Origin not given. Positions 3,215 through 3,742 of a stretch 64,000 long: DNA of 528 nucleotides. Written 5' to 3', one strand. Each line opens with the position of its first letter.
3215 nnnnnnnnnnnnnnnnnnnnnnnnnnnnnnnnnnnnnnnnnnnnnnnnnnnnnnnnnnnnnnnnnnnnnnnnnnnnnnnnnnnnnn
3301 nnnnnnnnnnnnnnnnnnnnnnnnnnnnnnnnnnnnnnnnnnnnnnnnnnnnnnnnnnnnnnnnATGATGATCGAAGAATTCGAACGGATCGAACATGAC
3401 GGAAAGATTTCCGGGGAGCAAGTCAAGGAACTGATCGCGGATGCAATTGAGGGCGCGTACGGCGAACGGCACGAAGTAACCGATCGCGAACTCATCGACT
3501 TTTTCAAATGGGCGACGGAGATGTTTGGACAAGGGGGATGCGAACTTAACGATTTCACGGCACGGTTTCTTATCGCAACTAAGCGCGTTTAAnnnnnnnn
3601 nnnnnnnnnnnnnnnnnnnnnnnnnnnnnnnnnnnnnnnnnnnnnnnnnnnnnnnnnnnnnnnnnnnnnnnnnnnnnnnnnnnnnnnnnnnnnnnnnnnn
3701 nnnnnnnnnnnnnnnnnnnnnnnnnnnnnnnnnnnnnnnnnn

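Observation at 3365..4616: Early-operon cluster of small proteins including a stand-alone CheY-like receiver domain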

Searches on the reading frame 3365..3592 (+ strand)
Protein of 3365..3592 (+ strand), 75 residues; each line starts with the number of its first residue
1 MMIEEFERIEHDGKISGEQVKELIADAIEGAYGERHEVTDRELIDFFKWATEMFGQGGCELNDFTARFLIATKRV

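Call 3: search_protein_families(library=pfam, proteins=[window:3365-3592:+], max_evalue=0.01)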
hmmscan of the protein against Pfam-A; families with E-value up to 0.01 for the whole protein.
window:3365-3592:+ (75 aa): 0 families

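Call 7: search_protein_families(library=phrogs, proteins=[window:3365-3592:+], max_evalue=0.01)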
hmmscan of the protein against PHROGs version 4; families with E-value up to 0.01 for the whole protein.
window:3365-3592:+ (75 aa): 0 families

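Call 39: list_cluster_members(proteins=[window:3365-3592:+, window:3644-3970:+, window:3967-4332:+, window:4329-4616:+, window:4629-5447:+, window:60054-61757:-])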
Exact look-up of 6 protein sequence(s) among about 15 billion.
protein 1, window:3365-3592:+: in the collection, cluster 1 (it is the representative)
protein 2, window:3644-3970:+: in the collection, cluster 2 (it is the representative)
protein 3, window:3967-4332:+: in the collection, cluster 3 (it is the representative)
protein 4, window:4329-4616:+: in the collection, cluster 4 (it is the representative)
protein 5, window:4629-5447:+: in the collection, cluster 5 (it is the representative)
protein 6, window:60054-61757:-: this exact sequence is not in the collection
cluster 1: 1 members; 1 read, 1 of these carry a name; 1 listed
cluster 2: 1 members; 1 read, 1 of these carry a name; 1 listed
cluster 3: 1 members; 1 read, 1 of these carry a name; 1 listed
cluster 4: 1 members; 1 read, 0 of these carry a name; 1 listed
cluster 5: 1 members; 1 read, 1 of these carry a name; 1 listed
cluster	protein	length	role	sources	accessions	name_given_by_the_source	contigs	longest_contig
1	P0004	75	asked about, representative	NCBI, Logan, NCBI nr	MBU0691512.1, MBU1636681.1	hypothetical protein KKC97_03345 [bacterium] | hypothetical protein [bacterium]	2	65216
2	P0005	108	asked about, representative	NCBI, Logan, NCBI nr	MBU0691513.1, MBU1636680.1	hypothetical protein KKC97_03340 [bacterium] | hypothetical protein [bacterium]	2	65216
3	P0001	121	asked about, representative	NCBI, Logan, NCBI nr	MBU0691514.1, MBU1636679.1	response regulator [bacterium]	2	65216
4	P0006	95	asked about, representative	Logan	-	-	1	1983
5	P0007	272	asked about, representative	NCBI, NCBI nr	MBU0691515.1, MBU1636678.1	PD-(D/E)XK nuclease family protein [bacterium]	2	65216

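Call 43: search_protein_families(library=pfam, proteins=[window:3365-3592:+], max_evalue=10)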
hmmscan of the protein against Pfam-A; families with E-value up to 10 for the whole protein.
window:3365-3592:+ (75 aa): 0 families
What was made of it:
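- On OmpR/PhoB-family transcription factor: The downstream ORF p95 has no Trans_reg_C match (call 43).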

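Call 44: search_protein_families(library=ncbifam, proteins=[window:3365-3592:+], max_evalue=0.1)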
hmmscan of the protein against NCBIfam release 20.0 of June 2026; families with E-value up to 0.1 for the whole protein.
window:3365-3592:+ (75 aa): 0 families

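Call 81: search_protein_families(library=phrogs, proteins=[window:3365-3592:+], max_evalue=10)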
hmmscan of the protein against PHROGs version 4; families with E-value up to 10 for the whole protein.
window:3365-3592:+ (75 aa): 2 families
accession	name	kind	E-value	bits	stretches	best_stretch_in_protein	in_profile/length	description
phrog_36988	-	unknown function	0.22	13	1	7-46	49-88/105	-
phrog_3991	-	unknown function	0.26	13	1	19-48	20-49/94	-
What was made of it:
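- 3365..3592 (+): p75: 75-aa moderately acidic protein (pI 4.6) matching no known family. It is the only member of the cluster with a homolog elsewhere. No Pfam, PHROG or NCBIfam hit (calls 3, 7, 43, 44, 81).
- On Ocr-type DNA mimic / anti-CRISPR: No homology to any family (calls 3, 7, 43, 81).
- No similarity to any known family for p75 or p95 (calls 3, 7, 43, 81).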

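Call 90: find_related_loci(query=window:3365-3592:+, collection=viral_contigs, flank=8000)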
Query window:3365-3592:+ (75 aa) in viral_contigs; peptide patterns used: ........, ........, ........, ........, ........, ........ (x = any residue, [..] = any of these).
15 stretches matched a pattern, but none encodes a relative of the query by tblastn (E <= 1e-3).
